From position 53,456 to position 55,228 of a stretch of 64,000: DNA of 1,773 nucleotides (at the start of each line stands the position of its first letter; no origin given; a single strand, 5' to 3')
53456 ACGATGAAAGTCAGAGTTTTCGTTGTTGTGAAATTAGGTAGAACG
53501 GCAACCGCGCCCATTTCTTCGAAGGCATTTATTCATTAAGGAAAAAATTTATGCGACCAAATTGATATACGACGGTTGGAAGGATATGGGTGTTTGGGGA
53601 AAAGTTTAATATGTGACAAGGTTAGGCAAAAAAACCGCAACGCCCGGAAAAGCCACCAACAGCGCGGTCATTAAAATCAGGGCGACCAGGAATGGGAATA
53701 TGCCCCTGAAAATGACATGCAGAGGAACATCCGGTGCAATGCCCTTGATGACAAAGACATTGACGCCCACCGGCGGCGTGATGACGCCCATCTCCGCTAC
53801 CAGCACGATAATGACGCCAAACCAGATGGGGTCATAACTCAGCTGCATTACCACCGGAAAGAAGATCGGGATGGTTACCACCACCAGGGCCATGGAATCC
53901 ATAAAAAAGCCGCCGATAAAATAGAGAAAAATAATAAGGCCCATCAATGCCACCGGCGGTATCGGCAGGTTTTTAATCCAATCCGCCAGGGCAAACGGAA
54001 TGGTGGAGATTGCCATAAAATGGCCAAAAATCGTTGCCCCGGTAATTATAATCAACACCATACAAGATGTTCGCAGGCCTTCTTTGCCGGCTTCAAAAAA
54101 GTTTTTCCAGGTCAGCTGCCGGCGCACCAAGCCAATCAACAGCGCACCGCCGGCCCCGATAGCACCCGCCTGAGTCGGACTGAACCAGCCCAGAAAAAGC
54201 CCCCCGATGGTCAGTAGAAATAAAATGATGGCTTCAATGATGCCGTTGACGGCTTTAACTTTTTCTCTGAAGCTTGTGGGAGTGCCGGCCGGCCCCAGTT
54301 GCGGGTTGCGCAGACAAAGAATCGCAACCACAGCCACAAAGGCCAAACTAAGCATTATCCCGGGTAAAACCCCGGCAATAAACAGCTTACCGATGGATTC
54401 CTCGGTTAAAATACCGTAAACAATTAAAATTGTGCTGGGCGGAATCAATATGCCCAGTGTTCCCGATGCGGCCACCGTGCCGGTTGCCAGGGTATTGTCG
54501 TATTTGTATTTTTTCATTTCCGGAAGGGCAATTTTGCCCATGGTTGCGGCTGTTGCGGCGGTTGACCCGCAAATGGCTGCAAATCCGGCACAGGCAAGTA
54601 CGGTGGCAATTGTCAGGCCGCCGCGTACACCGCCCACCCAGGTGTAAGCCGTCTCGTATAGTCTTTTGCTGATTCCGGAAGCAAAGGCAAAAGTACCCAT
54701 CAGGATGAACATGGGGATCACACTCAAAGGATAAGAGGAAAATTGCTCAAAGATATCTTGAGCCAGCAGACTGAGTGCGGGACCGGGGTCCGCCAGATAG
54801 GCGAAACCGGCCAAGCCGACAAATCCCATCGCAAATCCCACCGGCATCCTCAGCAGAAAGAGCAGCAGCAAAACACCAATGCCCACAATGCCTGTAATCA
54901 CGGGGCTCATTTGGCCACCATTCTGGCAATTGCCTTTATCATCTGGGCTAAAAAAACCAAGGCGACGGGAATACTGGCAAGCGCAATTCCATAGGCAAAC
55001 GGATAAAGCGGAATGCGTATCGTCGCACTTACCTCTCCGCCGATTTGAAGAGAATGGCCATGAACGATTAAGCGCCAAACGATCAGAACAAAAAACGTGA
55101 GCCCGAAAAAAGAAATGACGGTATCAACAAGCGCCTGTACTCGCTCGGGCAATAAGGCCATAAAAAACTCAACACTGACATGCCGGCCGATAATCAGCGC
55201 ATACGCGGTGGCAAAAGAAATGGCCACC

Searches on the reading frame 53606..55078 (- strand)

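Call 61: search_protein_families(library=pfam, proteins=[window:53606-55078:-], max_evalue=0.000001)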
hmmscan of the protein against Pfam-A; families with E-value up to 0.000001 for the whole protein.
window:53606-55078:- (490 aa): 1 family
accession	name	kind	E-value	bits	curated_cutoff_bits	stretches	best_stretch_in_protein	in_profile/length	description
PF06808.19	DctM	-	3.1e-98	329.7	23.8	1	67-479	1-412/413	Tripartite ATP-independent periplasmic transporter, DctM component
